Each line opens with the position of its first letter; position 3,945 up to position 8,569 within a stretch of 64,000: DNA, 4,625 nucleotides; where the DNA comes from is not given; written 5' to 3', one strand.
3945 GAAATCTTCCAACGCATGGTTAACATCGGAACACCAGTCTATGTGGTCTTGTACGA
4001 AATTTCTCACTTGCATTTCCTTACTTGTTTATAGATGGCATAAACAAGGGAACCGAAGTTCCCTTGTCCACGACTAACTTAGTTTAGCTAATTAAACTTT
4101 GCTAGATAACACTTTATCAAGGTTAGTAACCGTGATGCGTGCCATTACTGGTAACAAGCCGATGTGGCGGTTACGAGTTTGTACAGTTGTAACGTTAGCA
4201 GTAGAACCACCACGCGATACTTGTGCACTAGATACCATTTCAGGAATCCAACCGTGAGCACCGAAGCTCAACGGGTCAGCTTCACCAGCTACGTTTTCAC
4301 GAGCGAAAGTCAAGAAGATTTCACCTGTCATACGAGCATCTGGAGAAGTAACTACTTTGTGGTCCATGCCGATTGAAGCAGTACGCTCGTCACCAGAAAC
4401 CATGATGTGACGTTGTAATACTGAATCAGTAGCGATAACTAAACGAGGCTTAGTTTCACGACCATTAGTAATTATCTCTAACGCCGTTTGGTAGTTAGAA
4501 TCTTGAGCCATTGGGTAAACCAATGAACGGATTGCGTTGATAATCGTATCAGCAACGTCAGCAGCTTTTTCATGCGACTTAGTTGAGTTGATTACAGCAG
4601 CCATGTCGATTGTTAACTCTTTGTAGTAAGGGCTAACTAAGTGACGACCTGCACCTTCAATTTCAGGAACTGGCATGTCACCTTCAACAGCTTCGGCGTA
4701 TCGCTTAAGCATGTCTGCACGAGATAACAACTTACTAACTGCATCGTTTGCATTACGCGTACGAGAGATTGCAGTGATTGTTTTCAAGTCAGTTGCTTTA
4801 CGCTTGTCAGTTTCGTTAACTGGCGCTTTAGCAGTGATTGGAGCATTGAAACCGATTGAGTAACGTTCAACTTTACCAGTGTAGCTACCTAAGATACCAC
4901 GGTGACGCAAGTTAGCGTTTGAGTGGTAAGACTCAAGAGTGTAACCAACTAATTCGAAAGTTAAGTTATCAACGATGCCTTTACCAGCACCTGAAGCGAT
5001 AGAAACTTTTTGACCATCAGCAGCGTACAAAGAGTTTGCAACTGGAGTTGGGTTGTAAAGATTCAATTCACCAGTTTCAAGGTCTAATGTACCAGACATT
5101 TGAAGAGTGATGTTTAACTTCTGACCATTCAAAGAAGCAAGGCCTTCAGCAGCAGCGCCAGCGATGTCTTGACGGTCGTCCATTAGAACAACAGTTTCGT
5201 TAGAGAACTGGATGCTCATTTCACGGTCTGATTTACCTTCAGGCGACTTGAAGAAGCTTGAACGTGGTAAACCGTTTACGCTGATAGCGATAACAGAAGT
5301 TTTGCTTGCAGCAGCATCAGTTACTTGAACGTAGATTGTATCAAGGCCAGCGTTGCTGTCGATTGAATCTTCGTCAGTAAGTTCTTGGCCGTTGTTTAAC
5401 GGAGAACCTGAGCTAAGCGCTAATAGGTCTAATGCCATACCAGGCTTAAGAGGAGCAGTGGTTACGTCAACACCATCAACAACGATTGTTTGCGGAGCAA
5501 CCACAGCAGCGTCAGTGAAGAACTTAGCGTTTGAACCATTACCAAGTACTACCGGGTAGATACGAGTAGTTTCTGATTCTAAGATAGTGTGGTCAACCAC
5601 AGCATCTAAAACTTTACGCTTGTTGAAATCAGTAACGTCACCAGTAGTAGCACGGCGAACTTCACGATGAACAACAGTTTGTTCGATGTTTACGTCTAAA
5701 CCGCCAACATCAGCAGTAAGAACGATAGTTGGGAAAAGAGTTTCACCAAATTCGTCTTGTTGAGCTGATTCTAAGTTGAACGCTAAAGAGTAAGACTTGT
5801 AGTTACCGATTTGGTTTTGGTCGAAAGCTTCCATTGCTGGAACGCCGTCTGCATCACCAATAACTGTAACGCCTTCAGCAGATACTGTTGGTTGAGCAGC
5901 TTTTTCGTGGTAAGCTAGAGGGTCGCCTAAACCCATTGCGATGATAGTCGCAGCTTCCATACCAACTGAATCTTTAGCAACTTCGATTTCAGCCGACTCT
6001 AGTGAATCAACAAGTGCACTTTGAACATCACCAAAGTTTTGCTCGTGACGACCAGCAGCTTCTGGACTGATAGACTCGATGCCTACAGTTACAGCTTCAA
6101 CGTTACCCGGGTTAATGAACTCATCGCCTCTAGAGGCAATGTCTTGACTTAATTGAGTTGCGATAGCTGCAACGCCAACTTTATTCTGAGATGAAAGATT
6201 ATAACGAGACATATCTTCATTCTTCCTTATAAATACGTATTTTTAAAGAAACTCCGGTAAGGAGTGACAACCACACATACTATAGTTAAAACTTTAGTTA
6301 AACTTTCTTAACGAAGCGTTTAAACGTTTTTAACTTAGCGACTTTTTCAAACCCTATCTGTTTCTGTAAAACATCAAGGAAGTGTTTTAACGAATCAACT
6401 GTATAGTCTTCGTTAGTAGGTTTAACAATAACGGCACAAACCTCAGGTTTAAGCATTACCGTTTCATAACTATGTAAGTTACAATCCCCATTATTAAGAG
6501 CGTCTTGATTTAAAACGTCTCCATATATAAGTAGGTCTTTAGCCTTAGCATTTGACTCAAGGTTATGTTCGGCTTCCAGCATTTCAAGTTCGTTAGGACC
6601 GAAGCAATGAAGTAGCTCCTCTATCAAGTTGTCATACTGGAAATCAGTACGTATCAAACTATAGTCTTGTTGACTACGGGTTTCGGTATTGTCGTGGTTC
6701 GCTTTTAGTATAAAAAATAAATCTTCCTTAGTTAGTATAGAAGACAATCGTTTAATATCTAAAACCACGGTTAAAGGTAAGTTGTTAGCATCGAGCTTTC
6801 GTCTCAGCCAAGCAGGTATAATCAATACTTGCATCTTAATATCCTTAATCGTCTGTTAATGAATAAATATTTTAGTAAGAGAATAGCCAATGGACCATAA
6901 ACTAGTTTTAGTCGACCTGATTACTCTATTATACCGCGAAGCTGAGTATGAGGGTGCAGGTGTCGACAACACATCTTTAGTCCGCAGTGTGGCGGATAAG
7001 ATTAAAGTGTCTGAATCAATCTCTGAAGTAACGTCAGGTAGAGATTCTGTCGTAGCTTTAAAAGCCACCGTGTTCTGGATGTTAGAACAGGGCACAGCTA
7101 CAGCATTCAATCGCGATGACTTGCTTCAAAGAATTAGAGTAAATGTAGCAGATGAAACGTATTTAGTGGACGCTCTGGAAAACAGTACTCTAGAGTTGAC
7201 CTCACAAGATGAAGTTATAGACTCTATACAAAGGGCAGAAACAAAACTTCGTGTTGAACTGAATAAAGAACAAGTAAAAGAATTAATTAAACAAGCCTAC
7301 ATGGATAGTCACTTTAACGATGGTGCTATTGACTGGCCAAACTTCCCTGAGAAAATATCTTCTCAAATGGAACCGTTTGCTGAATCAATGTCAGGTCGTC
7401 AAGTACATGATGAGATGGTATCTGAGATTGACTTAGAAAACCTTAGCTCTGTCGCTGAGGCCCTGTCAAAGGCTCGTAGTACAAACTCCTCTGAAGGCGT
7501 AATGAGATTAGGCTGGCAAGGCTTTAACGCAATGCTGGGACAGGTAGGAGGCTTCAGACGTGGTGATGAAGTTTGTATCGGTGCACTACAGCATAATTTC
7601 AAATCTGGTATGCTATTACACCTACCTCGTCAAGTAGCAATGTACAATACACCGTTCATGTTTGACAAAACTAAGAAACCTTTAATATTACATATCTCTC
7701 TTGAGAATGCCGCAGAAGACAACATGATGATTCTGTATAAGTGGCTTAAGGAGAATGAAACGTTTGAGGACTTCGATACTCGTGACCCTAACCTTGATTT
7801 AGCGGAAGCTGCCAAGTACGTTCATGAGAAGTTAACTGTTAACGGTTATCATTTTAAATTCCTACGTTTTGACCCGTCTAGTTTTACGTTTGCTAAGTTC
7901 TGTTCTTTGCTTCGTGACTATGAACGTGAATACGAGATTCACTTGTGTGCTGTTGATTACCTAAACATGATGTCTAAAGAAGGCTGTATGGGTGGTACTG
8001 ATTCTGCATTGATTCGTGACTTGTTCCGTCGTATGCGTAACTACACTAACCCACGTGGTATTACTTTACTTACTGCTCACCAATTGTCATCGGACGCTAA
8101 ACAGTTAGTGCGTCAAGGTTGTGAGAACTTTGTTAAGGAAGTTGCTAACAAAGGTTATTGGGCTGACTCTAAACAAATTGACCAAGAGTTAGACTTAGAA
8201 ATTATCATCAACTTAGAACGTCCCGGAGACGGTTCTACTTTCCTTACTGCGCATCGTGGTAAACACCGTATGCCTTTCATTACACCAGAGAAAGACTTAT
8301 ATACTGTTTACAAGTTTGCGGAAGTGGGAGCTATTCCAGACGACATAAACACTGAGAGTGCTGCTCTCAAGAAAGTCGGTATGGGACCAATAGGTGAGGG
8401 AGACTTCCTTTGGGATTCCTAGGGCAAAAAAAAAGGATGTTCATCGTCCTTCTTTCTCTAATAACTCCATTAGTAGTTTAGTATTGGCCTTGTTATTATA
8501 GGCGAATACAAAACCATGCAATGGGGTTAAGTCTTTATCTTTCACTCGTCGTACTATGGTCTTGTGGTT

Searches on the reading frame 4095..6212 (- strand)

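Call 33: search_protein_families(library=phrogs, proteins=[window:4095-6212:-], max_evalue=0.00001)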
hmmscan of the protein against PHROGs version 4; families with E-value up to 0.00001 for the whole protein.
window:4095-6212:- (706 aa): 1 family
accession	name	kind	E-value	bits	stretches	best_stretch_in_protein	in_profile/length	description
phrog_3231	-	head and packaging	2.3e-162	542.7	1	38-706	34-722/746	major head protein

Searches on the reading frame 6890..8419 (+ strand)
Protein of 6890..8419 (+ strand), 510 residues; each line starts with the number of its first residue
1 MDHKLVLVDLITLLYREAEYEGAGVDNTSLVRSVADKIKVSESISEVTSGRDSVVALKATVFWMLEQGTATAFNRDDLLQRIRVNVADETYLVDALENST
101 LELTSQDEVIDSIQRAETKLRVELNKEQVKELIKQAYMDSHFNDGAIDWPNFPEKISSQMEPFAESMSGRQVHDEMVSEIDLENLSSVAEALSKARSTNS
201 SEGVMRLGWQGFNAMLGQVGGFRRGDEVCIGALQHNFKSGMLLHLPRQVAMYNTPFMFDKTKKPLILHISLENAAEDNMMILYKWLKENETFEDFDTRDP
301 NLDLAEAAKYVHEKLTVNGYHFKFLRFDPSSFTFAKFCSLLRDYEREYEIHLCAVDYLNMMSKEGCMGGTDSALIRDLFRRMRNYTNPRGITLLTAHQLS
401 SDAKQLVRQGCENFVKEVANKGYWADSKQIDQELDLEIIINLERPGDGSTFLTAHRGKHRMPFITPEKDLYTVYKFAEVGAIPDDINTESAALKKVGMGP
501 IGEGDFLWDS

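Call 33: search_protein_families(library=phrogs, proteins=[window:6890-8419:+], max_evalue=0.00001)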
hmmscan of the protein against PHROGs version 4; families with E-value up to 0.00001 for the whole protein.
window:6890-8419:+ (510 aa): 1 family
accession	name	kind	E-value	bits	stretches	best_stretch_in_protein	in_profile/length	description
phrog_3213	-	DNA, RNA and nucleotide metabolism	2.7e-154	515.7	1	1-507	1-505/509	DnaB-like replicative helicase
